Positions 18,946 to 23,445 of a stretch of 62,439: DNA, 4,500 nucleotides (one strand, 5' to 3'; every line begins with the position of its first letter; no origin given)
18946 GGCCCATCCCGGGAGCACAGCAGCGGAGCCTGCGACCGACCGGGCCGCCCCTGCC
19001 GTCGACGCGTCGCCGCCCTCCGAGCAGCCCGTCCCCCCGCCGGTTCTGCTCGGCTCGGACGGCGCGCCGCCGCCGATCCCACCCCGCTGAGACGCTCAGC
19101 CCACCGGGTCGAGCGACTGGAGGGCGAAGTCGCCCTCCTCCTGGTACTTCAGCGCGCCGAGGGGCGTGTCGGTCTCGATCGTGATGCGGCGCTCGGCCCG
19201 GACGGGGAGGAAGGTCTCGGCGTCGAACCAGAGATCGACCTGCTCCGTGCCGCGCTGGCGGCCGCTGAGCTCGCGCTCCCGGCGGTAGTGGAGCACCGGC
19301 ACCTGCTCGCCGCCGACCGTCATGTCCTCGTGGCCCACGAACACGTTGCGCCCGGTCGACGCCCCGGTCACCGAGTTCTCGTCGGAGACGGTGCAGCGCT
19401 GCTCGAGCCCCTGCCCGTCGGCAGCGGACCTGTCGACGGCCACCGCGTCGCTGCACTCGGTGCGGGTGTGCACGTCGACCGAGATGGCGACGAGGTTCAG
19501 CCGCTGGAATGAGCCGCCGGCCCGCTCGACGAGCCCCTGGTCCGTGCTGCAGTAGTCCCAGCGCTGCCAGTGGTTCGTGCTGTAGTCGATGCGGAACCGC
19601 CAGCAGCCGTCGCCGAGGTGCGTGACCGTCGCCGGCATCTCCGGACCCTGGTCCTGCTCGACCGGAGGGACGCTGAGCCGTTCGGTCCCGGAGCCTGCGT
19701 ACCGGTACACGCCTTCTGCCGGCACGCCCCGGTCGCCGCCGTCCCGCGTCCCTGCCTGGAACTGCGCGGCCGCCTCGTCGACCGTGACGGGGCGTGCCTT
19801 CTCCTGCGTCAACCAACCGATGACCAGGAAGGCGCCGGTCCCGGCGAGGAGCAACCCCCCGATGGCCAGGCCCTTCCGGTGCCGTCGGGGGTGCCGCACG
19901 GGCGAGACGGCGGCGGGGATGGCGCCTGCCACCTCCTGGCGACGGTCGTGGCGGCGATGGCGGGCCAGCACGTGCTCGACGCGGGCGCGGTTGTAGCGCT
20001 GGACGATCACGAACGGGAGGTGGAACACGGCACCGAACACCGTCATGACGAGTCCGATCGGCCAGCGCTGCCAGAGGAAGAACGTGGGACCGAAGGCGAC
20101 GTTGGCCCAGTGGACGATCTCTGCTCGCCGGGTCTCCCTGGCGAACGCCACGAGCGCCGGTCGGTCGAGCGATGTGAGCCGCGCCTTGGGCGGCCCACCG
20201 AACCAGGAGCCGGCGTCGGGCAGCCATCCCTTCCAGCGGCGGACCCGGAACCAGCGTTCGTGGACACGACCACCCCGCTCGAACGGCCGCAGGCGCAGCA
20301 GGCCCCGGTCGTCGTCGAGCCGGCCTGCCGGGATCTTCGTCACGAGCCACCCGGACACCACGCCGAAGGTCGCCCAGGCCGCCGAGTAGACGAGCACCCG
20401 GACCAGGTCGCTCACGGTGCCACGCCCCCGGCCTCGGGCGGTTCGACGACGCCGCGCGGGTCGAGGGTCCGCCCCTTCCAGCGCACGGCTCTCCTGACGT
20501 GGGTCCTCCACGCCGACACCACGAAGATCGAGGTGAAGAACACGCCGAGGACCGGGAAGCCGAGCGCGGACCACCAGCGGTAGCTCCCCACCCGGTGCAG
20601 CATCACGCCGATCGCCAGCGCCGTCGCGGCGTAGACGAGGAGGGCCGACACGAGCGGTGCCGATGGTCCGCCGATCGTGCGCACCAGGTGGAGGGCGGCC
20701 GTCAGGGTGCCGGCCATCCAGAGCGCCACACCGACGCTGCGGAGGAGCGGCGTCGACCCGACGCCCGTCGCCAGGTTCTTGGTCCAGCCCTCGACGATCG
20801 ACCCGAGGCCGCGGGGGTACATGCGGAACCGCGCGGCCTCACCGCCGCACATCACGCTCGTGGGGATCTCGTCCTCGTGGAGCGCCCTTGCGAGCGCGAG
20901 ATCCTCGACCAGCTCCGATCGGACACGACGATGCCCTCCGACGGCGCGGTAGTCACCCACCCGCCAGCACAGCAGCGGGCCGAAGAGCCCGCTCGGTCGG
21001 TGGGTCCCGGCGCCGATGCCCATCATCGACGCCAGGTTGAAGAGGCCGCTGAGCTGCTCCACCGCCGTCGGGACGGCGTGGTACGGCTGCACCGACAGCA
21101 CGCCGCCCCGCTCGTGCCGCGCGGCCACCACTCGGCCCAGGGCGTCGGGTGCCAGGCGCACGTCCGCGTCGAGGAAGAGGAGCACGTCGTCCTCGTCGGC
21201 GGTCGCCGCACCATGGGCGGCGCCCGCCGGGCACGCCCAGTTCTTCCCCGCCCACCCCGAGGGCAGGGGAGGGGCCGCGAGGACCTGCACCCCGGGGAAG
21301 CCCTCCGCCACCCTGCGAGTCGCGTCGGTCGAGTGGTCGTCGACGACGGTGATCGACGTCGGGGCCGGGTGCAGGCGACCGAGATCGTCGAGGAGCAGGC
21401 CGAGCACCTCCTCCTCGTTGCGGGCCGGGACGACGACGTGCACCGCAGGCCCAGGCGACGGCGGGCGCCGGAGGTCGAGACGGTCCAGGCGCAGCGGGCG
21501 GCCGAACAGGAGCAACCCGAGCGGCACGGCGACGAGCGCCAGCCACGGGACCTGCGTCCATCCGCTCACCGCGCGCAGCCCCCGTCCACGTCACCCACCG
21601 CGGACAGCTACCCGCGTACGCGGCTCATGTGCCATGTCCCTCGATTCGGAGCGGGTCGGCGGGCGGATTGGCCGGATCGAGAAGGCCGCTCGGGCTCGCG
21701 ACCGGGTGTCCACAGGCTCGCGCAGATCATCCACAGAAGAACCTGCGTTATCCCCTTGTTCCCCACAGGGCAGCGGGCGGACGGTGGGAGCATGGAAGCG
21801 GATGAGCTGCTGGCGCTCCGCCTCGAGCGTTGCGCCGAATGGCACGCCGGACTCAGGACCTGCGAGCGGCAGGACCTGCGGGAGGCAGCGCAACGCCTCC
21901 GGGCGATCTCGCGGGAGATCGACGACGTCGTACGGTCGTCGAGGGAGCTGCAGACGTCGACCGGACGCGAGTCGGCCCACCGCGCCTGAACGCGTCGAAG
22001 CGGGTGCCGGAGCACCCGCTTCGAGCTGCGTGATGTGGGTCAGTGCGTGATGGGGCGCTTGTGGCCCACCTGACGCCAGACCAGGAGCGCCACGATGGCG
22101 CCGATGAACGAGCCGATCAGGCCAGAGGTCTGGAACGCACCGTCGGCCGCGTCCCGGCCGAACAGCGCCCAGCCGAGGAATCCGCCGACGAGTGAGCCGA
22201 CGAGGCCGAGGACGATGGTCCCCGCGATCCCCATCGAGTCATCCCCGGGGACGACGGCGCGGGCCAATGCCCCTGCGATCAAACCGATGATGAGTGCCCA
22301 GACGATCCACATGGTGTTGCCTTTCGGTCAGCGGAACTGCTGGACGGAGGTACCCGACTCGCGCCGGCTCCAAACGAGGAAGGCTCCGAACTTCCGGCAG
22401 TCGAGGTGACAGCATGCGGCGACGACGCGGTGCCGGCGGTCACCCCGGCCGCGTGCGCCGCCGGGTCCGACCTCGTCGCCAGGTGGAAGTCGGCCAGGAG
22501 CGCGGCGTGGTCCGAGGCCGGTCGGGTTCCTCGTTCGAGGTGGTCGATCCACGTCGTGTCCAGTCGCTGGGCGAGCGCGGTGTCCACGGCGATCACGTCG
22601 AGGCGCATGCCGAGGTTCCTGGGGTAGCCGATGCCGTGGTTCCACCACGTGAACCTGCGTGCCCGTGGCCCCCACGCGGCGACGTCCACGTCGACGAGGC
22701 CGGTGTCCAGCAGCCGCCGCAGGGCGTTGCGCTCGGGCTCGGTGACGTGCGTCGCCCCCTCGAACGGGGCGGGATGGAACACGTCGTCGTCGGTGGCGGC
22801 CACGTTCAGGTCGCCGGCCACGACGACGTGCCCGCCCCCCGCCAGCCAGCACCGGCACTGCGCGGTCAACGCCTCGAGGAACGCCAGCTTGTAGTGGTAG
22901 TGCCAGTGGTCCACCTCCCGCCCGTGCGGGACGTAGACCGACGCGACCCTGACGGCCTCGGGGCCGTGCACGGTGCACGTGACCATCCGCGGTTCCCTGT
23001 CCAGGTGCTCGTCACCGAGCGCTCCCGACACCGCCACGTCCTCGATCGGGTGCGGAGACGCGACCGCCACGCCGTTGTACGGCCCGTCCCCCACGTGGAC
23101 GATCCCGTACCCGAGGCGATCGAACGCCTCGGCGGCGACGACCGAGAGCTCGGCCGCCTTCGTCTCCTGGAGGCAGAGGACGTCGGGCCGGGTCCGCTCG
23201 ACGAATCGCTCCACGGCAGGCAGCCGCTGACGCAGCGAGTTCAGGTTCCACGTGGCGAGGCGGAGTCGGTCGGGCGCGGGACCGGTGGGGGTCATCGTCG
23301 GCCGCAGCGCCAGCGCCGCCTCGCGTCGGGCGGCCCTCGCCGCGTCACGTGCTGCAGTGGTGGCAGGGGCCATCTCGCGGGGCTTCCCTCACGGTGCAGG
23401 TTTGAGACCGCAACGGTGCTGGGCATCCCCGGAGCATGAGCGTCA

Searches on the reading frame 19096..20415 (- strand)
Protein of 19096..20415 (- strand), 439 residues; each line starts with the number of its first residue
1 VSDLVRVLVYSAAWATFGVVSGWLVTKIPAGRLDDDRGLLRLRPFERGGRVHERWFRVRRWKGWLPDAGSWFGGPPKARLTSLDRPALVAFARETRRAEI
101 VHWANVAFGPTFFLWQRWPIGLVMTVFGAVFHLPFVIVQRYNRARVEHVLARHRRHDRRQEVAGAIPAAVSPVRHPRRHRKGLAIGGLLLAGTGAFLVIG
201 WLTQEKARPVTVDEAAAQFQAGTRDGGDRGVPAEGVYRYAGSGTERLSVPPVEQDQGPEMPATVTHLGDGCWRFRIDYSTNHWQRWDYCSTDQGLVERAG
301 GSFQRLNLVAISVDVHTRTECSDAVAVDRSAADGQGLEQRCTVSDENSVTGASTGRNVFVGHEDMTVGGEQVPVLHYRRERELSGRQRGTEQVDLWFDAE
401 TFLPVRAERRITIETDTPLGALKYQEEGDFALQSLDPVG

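Call 76: search_protein_families(library=pfam, proteins=[window:19096-20415:-], max_evalue=0.0001)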
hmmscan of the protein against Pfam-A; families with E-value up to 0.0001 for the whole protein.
window:19096-20415:- (439 aa): 1 family
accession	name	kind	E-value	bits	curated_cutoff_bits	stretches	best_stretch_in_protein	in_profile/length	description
PF18927.5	CrtO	-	1.2e-25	90.6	27.3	1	40-152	5-123/123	Glycosyl-4,4'-diaponeurosporenoate acyltransferase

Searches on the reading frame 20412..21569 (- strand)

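Call 76: search_protein_families(library=pfam, proteins=[window:20412-21569:-], max_evalue=0.0001)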
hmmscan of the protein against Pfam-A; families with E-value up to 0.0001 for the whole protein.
window:20412-21569:- (385 aa): 3 families
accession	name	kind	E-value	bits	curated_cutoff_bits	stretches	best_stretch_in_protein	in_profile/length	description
PF00535.33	Glycos_transf_2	-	3e-13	50.5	23.3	1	45-153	2-105/168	Glycosyl transferase family 2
PF13641.12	Glyco_tranf_2_3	-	2.9e-10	41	27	1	41-238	1-202/230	Glycosyltransferase like family 2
PF13506.12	Glyco_transf_21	-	3e-08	33.8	21.7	1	125-234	29-141/174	Glycosyl transferase family 21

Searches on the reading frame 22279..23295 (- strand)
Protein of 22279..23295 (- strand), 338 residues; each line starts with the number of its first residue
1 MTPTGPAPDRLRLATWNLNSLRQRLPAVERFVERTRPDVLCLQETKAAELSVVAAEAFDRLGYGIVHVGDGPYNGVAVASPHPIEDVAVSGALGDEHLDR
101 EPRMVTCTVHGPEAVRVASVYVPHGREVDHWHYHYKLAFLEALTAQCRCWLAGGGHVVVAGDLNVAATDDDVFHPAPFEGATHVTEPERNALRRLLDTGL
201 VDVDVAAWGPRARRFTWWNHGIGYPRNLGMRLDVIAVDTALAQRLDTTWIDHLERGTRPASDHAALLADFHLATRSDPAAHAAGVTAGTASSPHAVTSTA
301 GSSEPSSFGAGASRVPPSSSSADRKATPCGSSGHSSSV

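Call 76: search_protein_families(library=pfam, proteins=[window:22279-23295:-], max_evalue=0.0001)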
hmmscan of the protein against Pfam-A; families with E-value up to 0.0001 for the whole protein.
window:22279-23295:- (338 aa): 1 family
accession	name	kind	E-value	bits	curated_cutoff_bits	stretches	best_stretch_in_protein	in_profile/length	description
PF03372.29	Exo_endo_phos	-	5e-25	89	24.5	1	14-263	1-225/225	Endonuclease/Exonuclease/phosphatase family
